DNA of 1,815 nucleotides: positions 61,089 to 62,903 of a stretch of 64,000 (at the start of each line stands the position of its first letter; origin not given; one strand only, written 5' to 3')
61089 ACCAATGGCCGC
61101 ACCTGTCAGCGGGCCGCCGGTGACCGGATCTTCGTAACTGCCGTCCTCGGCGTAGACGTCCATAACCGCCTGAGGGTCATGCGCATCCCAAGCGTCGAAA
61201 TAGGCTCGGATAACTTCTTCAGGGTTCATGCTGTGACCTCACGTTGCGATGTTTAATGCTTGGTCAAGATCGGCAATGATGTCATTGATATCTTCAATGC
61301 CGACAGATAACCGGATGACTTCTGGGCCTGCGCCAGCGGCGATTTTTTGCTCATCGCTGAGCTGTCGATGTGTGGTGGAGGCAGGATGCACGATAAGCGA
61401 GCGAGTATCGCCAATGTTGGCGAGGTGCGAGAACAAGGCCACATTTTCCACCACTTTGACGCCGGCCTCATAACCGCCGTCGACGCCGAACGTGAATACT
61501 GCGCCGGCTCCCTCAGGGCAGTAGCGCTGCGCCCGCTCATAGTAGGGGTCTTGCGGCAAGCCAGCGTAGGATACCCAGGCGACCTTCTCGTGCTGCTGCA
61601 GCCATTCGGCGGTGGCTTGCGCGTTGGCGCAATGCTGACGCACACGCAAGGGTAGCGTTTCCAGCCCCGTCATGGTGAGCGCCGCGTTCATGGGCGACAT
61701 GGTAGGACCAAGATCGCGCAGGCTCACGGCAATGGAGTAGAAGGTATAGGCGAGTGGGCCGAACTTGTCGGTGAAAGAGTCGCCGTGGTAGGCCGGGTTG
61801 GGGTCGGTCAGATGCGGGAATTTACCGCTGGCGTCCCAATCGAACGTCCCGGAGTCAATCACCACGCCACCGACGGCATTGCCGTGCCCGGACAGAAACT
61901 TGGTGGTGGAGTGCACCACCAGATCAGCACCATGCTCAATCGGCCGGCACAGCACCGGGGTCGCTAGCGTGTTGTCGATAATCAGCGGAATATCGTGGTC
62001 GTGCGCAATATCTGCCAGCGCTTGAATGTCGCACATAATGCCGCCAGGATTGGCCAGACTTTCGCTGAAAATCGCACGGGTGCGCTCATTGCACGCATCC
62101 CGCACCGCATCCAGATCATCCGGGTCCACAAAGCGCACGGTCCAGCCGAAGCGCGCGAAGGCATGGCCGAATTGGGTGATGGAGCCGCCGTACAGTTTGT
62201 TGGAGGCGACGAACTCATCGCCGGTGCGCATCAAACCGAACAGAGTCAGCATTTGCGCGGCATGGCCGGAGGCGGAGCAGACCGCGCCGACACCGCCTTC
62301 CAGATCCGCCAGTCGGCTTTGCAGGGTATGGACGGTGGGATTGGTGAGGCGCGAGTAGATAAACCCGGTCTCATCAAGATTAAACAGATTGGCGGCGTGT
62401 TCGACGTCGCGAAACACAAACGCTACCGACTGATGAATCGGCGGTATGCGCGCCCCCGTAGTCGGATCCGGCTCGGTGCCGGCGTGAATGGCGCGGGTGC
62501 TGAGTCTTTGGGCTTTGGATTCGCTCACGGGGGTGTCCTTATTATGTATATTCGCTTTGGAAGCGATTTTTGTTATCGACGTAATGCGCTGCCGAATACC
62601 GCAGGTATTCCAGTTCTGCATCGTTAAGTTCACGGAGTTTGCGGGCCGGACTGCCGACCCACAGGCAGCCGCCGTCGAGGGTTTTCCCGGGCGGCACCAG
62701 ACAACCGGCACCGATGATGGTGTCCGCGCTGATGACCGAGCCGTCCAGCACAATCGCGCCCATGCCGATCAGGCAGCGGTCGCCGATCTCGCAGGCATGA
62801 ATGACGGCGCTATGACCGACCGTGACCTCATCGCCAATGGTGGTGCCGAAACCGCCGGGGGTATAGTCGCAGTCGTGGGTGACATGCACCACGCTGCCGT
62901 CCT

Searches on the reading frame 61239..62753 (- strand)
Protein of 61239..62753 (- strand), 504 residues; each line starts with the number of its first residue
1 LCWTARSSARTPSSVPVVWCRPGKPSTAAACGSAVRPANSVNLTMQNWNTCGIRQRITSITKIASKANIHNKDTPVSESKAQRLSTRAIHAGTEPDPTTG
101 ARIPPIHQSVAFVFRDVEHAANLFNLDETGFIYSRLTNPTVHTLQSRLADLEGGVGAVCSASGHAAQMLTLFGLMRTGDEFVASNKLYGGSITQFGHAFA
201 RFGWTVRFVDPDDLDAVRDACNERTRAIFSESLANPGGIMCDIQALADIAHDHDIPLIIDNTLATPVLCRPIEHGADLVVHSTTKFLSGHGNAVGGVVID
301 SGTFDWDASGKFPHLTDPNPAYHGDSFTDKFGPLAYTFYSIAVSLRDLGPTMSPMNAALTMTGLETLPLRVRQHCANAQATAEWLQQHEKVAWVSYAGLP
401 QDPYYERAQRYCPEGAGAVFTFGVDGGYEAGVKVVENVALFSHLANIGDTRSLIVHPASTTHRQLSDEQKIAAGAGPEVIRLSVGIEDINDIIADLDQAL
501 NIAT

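Call 47: search_protein_families(library=pfam, proteins=[window:61239-62753:-], max_evalue=0.0001)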
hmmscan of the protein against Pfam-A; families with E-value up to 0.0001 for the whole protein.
window:61239-62753:- (504 aa): 3 families
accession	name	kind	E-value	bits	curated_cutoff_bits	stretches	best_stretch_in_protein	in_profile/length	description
PF01053.26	Cys_Met_Meta_PP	-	3.5e-127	424.5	27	1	85-501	1-381/381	Cys/Met metabolism PLP-dependent enzyme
PF01041.23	DegT_DnrJ_EryC1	-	7.3e-08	32.4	19.8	1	138-262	23-147/360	DegT/DnrJ/EryC1/StrS aminotransferase family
PF00155.27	Aminotran_1_2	-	1.7e-05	24.7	19.7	1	141-296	44-230/361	Aminotransferase class I and II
